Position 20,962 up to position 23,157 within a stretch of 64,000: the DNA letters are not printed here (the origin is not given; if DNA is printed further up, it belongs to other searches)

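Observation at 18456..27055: Six-gene operon extending the MoxR-DUF58-transglutaminase triad with a HAMP receptor adenylate cyclase and two secreted proteins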

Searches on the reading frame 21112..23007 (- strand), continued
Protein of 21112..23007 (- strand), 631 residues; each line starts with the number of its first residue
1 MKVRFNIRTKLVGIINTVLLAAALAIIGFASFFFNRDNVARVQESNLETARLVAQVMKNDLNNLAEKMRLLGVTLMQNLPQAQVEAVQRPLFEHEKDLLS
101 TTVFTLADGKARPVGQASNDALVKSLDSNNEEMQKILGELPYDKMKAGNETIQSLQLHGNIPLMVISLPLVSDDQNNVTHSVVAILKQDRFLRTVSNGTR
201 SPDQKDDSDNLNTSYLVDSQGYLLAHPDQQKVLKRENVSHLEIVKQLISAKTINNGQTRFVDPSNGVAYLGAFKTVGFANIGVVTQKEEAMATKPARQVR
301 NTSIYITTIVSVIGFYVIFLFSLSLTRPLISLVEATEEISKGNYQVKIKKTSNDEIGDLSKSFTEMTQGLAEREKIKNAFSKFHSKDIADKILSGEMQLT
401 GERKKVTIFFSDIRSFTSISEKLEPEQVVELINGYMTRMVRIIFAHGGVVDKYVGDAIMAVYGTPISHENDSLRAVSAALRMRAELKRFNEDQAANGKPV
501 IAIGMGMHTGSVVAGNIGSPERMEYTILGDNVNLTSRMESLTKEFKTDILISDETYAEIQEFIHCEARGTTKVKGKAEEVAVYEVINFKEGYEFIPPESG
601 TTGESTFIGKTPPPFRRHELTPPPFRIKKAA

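Call 70: search_protein_families(library=padloc, proteins=[window:21112-23007:-], max_evalue=0.001)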
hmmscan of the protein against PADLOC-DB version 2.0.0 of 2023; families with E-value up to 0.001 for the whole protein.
window:21112-23007:- (631 aa): 11 families
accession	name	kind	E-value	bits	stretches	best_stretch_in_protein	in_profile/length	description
PDLC00734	PycC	-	4.1e-31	106.4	1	365-576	148-362/374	Pycsar cyclase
PDLC02367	PycC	-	1.7e-18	64.9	1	400-564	38-197/226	-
PDLC02368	PycC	-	4.8e-13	47.2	1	401-566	40-204/234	-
PDLC00766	PycC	-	2e-12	45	1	403-568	41-204/232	Pycsar cyclase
PDLC02370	PycC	-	5.6e-10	37.1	1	398-544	73-225/340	-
PDLC02369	PycC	-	5.6e-09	33.9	1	365-561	12-193/248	-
PDLC00765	PycC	-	1.2e-07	29.2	1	374-561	225-414/477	Pycsar cyclase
PDLC00764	PycC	-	9.9e-07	26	1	403-484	92-174/449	Pycsar cyclase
PDLC00763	PycC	-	5.6e-05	20.6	1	403-562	51-210/268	Pycsar cyclase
PDLC00767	PycC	-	9.1e-05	19.9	1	402-543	89-235/337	Pycsar cyclase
PDLC02366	PycC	-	0.00045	17.3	1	401-557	273-431/486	-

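Call 73: find_encoding_contigs(protein=P0010, flank=7000, max_places=1)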
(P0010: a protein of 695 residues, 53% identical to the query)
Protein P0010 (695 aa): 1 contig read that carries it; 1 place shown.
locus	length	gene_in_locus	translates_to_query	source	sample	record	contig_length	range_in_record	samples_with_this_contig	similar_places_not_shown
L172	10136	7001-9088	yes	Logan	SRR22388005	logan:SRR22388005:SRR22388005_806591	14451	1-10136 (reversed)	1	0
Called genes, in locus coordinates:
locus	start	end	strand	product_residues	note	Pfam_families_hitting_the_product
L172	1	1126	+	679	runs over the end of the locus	PF03717:PBP_dimer, PF00905:Transpeptidase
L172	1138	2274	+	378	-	PF01098:FTSW_RODA_SPOVE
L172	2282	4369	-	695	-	-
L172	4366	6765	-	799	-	PF04773:FecR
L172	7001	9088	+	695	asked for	PF02743:dCache_1 (weak), PF00672:HAMP, PF00211:Guanylate_cyc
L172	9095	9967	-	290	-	PF02661:Fic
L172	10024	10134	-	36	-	?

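Call 74: find_encoding_contigs(protein=P0016, flank=7000, max_places=1)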
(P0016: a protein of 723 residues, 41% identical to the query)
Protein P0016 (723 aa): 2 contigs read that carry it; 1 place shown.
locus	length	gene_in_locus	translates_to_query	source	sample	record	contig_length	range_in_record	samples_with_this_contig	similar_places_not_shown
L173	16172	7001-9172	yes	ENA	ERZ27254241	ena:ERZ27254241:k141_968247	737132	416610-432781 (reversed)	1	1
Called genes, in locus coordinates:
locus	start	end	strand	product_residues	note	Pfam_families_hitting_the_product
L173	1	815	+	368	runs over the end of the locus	PF04773:FecR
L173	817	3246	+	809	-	-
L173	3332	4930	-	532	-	PF13568:OMP_b-brl_2 (faint)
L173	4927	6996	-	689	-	PF24421:Ig_J (faint)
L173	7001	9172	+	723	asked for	PF02743:dCache_1 (weak), PF00672:HAMP, PF00211:Guanylate_cyc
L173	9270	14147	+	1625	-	PF01833:TIG, PF22544:HYDIN_VesB_CFA65-like_Ig (faint), PF01833:TIG, PF10282:Lactonase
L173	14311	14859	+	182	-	-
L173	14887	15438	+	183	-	-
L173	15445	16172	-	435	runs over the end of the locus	PF00112:Peptidase_C1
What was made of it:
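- A homologue of 41% identity also lacks the triad (call 74).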
